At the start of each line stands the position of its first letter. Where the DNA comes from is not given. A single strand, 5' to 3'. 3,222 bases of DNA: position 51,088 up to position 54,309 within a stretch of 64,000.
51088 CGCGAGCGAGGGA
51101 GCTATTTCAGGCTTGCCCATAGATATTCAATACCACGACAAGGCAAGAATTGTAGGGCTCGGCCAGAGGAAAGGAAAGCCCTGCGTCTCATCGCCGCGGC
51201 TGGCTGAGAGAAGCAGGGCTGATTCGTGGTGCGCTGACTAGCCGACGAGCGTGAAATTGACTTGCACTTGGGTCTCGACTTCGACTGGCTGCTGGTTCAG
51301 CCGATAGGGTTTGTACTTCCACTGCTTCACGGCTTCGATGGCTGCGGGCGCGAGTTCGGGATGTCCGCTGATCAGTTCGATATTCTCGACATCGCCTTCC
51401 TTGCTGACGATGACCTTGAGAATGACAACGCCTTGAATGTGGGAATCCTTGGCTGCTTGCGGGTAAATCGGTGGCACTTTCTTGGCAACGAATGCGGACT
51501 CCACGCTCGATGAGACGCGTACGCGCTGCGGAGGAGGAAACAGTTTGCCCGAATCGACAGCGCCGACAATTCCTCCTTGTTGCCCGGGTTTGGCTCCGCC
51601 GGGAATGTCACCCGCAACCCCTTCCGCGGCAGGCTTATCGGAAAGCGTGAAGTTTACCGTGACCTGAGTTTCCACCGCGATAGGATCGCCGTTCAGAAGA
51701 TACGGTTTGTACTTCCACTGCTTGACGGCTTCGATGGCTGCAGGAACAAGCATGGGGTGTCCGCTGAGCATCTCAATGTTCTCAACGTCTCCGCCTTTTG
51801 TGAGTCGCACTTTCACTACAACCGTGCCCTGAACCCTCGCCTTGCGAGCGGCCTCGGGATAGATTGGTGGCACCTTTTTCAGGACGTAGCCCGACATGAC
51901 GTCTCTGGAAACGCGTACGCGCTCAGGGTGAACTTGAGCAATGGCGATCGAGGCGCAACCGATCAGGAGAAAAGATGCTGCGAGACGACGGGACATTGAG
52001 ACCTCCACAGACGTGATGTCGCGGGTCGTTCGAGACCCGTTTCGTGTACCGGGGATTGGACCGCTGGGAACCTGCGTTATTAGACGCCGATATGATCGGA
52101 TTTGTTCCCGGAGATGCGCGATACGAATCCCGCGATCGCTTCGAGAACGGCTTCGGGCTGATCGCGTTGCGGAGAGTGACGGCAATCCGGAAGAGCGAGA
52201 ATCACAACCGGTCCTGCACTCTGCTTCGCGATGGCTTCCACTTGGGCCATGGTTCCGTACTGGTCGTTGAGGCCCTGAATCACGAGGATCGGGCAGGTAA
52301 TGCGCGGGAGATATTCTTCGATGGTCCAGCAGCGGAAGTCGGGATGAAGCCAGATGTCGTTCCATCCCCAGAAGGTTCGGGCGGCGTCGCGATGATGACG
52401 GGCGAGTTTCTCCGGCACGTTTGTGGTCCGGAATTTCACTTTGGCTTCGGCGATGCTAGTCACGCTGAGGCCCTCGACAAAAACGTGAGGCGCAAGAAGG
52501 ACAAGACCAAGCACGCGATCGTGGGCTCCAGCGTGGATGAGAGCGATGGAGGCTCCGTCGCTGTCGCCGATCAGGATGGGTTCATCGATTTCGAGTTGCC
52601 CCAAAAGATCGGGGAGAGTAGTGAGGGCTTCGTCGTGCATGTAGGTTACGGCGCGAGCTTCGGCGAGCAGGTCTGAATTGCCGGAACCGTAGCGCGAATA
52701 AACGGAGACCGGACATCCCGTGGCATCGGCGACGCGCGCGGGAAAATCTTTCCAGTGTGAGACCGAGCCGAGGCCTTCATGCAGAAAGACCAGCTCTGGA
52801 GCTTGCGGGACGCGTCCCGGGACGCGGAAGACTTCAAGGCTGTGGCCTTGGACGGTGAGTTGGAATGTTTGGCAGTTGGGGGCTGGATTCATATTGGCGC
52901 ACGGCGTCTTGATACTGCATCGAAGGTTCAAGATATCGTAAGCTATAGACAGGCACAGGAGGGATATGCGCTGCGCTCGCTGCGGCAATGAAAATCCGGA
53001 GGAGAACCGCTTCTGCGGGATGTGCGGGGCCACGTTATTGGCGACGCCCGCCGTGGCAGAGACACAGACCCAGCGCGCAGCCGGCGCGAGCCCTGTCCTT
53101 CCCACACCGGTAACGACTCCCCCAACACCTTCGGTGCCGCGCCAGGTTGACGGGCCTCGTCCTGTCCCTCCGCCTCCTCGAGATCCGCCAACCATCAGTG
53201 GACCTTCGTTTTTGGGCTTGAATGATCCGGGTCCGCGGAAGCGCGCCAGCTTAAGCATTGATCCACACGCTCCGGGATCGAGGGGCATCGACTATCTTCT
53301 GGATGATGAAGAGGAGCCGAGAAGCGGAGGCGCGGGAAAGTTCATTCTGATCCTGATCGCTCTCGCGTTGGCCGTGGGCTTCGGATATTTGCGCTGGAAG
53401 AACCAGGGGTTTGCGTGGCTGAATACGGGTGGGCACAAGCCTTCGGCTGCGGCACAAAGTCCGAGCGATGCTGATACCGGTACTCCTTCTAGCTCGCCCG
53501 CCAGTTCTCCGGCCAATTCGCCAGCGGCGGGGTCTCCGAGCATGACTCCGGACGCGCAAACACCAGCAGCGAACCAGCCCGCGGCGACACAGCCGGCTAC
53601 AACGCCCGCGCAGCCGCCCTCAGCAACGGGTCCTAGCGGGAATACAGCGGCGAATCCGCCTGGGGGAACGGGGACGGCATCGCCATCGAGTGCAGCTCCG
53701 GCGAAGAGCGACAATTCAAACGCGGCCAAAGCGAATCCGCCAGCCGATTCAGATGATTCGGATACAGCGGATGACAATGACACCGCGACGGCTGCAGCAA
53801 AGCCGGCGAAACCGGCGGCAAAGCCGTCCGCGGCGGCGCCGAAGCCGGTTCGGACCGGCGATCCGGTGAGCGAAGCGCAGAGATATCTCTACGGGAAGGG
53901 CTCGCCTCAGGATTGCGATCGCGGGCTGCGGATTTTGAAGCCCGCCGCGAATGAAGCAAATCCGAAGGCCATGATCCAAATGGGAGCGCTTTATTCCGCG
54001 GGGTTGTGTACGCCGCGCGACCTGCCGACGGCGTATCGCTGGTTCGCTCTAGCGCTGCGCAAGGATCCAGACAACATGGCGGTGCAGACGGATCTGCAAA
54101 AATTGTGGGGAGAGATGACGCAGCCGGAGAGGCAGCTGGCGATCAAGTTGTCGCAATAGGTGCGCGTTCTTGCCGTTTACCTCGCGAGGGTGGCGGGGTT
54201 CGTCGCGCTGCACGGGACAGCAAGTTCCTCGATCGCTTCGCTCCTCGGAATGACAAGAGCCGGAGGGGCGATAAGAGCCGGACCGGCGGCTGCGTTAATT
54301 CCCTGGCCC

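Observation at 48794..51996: Orphan second CpaF ATPase flanked by a secreted tandem TonB-C protein and DUF5996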

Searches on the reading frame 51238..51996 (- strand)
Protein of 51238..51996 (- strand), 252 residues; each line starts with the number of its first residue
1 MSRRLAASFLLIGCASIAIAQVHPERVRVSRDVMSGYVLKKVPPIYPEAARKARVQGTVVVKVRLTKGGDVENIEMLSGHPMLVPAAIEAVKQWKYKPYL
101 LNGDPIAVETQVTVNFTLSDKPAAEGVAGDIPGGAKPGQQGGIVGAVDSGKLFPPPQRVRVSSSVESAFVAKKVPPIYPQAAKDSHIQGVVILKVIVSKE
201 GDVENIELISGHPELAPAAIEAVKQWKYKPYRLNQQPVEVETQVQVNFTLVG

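Call 3: search_protein_families(library=pfam, proteins=[window:51238-51996:-], max_evalue=0.01)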
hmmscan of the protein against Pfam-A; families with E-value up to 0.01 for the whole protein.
window:51238-51996:- (252 aa): 2 families
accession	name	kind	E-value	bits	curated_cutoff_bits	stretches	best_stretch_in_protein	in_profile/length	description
PF03544.19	TonB_C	-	1.7e-43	147.4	24.6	2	43-118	2-79/79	Gram-negative bacterial TonB protein C-terminal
PF06519.16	TolA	-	4.3e-07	30.5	25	0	59-96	39-76/96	TolA C-terminal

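Call 63: search_protein_families(library=ncbifam, proteins=[window:51238-51996:-], max_evalue=0.001)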
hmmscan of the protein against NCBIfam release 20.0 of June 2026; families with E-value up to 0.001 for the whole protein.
window:51238-51996:- (252 aa): 10 families
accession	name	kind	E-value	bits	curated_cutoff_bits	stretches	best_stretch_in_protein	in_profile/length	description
TIGR01352.1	tonB_Cterm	subfamily_domain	4e-29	100.8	27.1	2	44-118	1-75/76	TonB family protein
NF038079.1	TonB_sider_MxcH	equivalog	4.5e-16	58.1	925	2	39-124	5-91/792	TonB-dependent siderophore myxochelin receptor MxcH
NF008082.0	PRK10819.1-3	equivalog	6.2e-16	58.9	265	2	35-100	157-224/242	TonB system transport protein TonB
NF008081.0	PRK10819.1-2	equivalog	3.1e-13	50.2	377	2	38-98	156-218/240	TonB system transport protein TonB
NF008083.0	PRK10819.1-4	equivalog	8.3e-13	48.9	448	2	35-115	151-233/239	TonB system transport protein TonB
NF008084.0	PRK10819.1-5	equivalog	2.5e-11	43.9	315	2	38-97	165-226/249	TonB system transport protein TonB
TIGR02794.1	tolA_full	equivalog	6e-08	32.3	59.45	0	44-95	287-339/362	cell envelope integrity protein TolA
NF033768.1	myxo_SS_tail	domain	7.1e-08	32.5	40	0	178-240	21-85/92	AgmX/PglI C-terminal domain-containing protein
NF047760.1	LIC10042_TonB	equivalog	3.5e-06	27.2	100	0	46-97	87-140/156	LIC_10042 family TonB-like protein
NF007065.0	PRK09510.1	equivalog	0.00029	20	213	0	58-95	327-364/387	cell envelope integrity protein TolA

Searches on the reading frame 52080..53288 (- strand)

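Call 3: search_protein_families(library=pfam, proteins=[window:52080-53288:-], max_evalue=0.01)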
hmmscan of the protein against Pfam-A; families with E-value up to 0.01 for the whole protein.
window:52080-53288:- (402 aa): 5 families
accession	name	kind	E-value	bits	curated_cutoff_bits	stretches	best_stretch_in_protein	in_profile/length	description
PF12697.13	Abhydrolase_6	-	5.8e-10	40.6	26.3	1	166-384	1-217/217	Alpha/beta hydrolase family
PF12146.15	Hydrolase_4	-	3.8e-07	30.1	27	1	165-296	5-139/239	Serine aminopeptidase, S33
PF00561.26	Abhydrolase_1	-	8.7e-05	22.7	25.8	1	167-293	3-130/245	alpha/beta hydrolase fold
PF03096.20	Ndr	-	0.00053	19.2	23.3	0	223-284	87-147/283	Ndr family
PF20408.4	Abhydrolase_11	-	0.004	17.3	27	0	325-372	121-166/193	Alpha/beta hydrolase domain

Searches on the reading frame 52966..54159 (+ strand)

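Call 3: search_protein_families(library=pfam, proteins=[window:52966-54159:+], max_evalue=0.01)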
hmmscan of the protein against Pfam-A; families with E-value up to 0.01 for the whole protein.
window:52966-54159:+ (397 aa): 3 families
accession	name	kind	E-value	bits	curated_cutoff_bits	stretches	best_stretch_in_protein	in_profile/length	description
PF08238.18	Sel1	-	3.5e-08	34.1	30.7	1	333-366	1-34/36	Sel1 repeat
PF13240.11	Zn_Ribbon_1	-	1.4e-06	28.3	25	1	3-24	2-23/23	zinc-ribbon domain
PF12773.13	DZR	-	0.00015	22.3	27.3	1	3-24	1-22/45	Double zinc ribbon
